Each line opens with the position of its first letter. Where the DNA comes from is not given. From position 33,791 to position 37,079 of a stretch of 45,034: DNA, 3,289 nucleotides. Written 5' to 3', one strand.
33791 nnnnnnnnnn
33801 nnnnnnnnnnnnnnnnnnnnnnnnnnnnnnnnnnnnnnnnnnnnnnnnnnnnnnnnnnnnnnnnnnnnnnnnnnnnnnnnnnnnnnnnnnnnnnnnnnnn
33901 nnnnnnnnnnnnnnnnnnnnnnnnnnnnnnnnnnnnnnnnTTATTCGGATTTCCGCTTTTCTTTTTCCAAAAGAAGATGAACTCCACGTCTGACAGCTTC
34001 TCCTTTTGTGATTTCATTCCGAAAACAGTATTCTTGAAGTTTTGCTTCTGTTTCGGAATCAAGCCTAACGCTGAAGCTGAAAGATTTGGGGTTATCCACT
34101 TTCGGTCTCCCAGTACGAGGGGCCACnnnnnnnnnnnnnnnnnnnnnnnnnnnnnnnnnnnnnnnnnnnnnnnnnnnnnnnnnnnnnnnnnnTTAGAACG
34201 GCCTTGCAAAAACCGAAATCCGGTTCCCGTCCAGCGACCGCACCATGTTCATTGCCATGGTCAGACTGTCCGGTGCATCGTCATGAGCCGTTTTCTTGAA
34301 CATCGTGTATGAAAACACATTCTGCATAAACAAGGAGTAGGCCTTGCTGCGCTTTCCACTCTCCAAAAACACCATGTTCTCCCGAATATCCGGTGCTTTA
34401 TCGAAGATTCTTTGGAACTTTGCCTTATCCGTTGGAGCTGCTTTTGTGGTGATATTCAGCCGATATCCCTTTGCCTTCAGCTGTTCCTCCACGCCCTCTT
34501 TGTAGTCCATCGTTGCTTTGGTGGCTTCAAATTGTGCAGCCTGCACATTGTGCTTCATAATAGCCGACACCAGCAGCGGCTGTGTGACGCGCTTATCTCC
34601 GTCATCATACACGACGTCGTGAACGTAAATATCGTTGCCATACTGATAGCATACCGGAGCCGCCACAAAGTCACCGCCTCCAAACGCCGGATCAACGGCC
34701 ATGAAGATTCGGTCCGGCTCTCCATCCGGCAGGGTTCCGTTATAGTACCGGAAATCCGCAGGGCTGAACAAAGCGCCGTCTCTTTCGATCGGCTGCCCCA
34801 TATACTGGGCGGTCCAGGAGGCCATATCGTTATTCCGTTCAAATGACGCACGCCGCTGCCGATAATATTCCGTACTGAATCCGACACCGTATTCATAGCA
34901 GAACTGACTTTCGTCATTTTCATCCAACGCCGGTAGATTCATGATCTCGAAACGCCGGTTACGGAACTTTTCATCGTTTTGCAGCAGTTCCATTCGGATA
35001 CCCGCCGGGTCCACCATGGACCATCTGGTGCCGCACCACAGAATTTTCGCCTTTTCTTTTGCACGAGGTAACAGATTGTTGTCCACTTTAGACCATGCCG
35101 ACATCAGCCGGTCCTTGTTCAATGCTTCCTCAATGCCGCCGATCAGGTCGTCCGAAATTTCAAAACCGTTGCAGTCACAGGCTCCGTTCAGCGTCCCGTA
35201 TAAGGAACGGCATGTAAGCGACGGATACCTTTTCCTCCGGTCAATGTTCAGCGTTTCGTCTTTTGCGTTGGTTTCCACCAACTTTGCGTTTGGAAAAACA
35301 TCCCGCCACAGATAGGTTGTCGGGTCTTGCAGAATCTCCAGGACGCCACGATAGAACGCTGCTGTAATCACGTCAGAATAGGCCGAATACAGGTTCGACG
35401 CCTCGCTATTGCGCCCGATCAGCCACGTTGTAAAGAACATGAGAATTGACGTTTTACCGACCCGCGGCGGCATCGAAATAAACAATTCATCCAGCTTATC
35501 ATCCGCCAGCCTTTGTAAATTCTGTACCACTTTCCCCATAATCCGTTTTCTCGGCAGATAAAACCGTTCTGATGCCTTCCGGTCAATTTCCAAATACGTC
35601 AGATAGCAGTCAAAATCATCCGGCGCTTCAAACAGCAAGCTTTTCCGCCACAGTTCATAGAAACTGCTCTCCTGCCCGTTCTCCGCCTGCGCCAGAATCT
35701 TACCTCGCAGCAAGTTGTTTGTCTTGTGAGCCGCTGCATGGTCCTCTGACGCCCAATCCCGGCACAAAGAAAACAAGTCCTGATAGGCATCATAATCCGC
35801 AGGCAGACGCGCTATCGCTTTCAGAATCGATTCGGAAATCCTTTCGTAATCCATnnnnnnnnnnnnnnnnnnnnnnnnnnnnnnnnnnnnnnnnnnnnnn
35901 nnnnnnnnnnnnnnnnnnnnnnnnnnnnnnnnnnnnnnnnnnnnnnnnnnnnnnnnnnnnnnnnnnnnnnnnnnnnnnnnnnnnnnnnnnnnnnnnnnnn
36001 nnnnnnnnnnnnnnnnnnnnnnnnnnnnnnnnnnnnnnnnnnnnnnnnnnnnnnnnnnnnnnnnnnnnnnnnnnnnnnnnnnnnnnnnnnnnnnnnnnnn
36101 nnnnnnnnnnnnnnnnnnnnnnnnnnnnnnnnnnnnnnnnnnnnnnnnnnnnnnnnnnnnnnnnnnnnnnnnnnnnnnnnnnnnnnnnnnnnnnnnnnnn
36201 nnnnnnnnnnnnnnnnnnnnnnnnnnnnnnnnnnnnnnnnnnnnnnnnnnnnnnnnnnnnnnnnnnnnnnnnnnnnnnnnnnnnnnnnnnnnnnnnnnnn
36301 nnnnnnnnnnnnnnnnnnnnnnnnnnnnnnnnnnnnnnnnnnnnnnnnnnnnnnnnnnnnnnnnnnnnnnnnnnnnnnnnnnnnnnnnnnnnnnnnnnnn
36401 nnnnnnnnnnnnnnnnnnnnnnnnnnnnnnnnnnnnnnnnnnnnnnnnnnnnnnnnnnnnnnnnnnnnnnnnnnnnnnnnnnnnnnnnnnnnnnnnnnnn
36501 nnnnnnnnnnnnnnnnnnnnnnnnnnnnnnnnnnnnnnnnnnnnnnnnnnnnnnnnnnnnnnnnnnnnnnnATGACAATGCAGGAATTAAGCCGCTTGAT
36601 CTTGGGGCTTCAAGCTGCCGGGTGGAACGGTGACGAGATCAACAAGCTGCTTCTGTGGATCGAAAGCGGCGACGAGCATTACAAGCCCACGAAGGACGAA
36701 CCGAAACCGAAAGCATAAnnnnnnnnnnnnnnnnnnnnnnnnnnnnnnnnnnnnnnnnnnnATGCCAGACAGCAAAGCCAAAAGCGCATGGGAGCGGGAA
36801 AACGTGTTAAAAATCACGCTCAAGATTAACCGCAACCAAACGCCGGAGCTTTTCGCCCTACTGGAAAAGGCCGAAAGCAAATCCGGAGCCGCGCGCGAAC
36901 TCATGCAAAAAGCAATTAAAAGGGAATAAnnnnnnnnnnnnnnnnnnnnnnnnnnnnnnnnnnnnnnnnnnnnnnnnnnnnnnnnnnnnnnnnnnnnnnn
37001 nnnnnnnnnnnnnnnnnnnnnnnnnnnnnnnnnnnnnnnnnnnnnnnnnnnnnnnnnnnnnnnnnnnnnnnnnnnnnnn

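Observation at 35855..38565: Reverse-oriented promoter-to-terminator cassette wedged between terS and terL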

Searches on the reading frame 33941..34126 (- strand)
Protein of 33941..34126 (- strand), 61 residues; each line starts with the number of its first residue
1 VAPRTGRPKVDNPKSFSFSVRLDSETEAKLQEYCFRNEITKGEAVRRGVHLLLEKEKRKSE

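Call 9: search_protein_families(library=pfam, max_evalue=0.1, proteins=[window:33941-34126:-])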
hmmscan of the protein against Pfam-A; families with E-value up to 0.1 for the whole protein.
window:33941-34126:- (61 aa): 2 families
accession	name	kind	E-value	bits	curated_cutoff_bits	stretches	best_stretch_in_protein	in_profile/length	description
PF01402.27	RHH_1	-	0.0063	16.9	20.5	1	18-55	2-39/39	Ribbon-helix-helix protein, copG family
PF05509.17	TraY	-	0.097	13.2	21.3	0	20-38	3-21/49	TraY domain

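Call 10: search_protein_families(library=phrogs, max_evalue=0.1, proteins=[window:33941-34126:-])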
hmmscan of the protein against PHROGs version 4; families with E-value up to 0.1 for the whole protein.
window:33941-34126:- (61 aa): 6 families
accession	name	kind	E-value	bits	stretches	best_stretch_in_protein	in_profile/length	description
phrog_876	-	transcription regulation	8.4e-15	55.9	1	2-60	55-112/239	transcriptional repressor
phrog_4085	-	unknown function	0.0022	19.2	1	17-55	2-40/77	-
phrog_24852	-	unknown function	0.0094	17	1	17-57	8-48/74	-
phrog_22338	-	unknown function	0.014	16.4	1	4-56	41-96/207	-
phrog_30500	-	unknown function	0.021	14.8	1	11-58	342-387/388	-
phrog_582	-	transcription regulation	0.065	14.5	1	15-59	57-101/105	Arc-like repressor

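Call 31: search_protein_families(library=padloc, max_evalue=0.1, proteins=[window:33941-34126:-])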
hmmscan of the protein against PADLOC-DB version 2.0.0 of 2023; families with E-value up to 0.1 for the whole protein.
window:33941-34126:- (61 aa): 0 families

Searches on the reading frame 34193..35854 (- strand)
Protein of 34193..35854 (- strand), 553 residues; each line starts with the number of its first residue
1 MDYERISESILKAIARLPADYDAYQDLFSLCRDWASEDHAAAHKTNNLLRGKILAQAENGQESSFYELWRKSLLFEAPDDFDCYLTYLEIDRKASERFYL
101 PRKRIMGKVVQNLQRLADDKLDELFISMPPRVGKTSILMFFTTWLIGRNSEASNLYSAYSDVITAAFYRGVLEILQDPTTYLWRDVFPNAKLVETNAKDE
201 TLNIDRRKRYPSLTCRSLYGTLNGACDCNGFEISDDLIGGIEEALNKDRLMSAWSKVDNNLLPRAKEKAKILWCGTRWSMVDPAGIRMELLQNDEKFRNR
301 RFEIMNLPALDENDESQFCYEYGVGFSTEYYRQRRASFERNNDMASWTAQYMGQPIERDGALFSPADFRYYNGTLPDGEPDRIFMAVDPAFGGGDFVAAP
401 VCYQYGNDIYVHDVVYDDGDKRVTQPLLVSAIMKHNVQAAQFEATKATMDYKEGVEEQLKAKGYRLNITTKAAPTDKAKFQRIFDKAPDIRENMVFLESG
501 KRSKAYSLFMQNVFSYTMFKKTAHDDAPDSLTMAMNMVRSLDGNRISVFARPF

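Call 9: search_protein_families(library=pfam, max_evalue=0.1, proteins=[window:34193-35854:-])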
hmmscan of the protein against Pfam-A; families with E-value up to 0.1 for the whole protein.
window:34193-35854:- (553 aa): 3 families
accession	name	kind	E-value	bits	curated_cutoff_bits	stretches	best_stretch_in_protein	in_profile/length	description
PF22530.2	Terminase-T7_RNaseH-like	-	1.1e-05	26.1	27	1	387-486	1-98/108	Terminase Bacteriophage T7, Ribonuclease H-like domain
PF17289.8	Terminase_6C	-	0.011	16.1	22.6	1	385-537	1-154/155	Terminase RNaseH-like domain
PF03237.21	Terminase_6N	-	0.024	14.8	22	0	334-366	179-211/215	Terminase large subunit, T4likevirus-type, N-terminal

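Call 10: search_protein_families(library=phrogs, max_evalue=0.1, proteins=[window:34193-35854:-])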
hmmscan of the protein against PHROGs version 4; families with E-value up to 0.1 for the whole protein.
window:34193-35854:- (553 aa): 4 families
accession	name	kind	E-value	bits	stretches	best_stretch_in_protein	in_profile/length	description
phrog_38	-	head and packaging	3.9e-54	185.5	1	112-543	300-708/760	terminase large subunit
phrog_30251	-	head and packaging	8.8e-33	114.5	1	97-527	31-449/799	terminase large subunit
phrog_4758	-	head and packaging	8e-22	78.8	1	106-315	42-241/243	terminase large subunit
phrog_5573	-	head and packaging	1.8e-12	48.3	1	298-541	8-237/250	terminase large subunit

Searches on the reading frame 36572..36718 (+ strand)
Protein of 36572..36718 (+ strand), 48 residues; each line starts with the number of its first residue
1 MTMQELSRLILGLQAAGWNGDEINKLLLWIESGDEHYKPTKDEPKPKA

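Call 9: search_protein_families(library=pfam, max_evalue=0.1, proteins=[window:36572-36718:+])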
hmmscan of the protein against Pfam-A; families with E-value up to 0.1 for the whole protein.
window:36572-36718:+ (48 aa): 0 families

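Call 10: search_protein_families(library=phrogs, max_evalue=0.1, proteins=[window:36572-36718:+])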
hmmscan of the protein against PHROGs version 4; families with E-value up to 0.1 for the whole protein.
window:36572-36718:+ (48 aa): 0 families

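Call 31: search_protein_families(library=padloc, max_evalue=0.1, proteins=[window:36572-36718:+])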
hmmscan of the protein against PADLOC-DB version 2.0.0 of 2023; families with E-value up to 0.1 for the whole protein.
window:36572-36718:+ (48 aa): 0 families

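Call 104: search_protein_families(library=ncbifam, max_evalue=0.01, proteins=[window:36572-36718:+])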
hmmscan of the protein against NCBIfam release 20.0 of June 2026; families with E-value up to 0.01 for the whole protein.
window:36572-36718:+ (48 aa): 0 families
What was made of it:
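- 36572..36718 (+): orfA, 48 aa, unknown function. No family hit (calls 9, 10, 31, 104).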

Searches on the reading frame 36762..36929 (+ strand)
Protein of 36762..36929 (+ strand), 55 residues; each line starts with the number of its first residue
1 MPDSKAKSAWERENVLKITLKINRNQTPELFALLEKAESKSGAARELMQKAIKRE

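Call 9: search_protein_families(library=pfam, max_evalue=0.1, proteins=[window:36762-36929:+])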
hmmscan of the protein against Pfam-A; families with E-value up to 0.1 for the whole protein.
window:36762-36929:+ (55 aa): 0 families

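Call 10: search_protein_families(library=phrogs, max_evalue=0.1, proteins=[window:36762-36929:+])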
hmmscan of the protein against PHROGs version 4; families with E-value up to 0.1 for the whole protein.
window:36762-36929:+ (55 aa): 0 families

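Call 31: search_protein_families(library=padloc, max_evalue=0.1, proteins=[window:36762-36929:+])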
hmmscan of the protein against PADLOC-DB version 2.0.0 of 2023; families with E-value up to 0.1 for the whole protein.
window:36762-36929:+ (55 aa): 0 families

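Call 33: find_homologous_proteins(query=window:36762-36929:+, max_evalue=0.01)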
Query window:36762-36929:+ (55 aa): 11 proteins with E <= 0.01 among 11 candidates.
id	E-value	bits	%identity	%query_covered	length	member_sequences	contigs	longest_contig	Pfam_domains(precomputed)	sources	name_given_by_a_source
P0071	2.6e-26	106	100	100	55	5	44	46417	-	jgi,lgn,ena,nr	jgi:hypothetical protein|nr:MAG TPA: hypothetical protein [Caudoviricetes sp.]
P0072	4.1e-21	90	84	100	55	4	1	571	-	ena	-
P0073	5.6e-18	80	78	98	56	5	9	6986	-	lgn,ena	-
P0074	3.9e-17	78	73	100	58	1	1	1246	-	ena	-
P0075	3.9e-17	78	73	100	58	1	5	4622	-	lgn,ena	-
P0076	9.1e-17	77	70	96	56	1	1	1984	-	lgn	-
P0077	1.1e-16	76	71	100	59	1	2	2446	-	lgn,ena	-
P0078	2.3e-16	76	71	95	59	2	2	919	-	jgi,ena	-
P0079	4.0e-16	75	71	100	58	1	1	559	-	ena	-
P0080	7.9e-15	71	67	98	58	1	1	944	-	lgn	-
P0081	9.2e-14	67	64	96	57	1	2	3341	-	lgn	-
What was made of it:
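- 36762..36929 (+): orfB, 55 aa, basic (pI 9.8). RHH-like by sequence pattern only. 11 homologue clusters, all close (call 33).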

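Call 51: search_solved_structures(query=A4, max_evalue=10, show_alignments=2)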
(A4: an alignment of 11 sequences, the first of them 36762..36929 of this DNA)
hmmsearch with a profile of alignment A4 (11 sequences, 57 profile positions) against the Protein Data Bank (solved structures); distinct sequences matched with E-value up to 10: 3.
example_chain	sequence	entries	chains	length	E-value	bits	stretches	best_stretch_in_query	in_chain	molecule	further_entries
4hb1_A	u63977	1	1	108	0.43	13.5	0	33-56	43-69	DHP1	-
6ggo_B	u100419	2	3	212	1.3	12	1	30-54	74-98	Bacteriophage virulence determinant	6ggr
3hxz_A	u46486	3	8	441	1.8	11.5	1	13-53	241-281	Alanyl-tRNA synthetase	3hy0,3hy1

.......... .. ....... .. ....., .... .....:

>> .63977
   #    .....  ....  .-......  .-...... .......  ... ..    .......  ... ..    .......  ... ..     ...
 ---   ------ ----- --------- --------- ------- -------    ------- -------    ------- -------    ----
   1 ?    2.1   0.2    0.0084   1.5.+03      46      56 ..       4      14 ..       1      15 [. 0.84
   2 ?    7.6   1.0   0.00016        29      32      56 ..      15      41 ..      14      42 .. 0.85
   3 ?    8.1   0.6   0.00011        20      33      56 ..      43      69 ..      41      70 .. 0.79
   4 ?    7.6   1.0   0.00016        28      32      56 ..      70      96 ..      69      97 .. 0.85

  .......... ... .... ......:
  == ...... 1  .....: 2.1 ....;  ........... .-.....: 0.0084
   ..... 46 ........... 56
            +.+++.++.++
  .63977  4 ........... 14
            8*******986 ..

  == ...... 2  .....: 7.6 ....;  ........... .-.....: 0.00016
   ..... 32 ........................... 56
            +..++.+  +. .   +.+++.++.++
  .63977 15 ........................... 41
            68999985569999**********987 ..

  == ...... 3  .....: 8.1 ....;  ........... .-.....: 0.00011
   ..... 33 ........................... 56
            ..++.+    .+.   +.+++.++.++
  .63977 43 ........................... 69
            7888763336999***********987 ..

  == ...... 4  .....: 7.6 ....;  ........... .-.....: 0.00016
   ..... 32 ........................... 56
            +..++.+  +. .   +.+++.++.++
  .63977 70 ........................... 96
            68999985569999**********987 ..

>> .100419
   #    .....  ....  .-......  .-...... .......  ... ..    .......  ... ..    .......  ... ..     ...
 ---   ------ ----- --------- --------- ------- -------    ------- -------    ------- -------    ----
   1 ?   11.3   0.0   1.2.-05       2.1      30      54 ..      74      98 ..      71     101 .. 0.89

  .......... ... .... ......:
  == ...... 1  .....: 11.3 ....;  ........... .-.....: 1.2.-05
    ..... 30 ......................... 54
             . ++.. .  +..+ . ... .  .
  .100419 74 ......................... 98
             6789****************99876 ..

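Call 104: search_protein_families(library=ncbifam, max_evalue=0.01, proteins=[window:36762-36929:+])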
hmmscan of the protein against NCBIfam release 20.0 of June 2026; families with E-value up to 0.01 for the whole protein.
window:36762-36929:+ (55 aa): 0 families
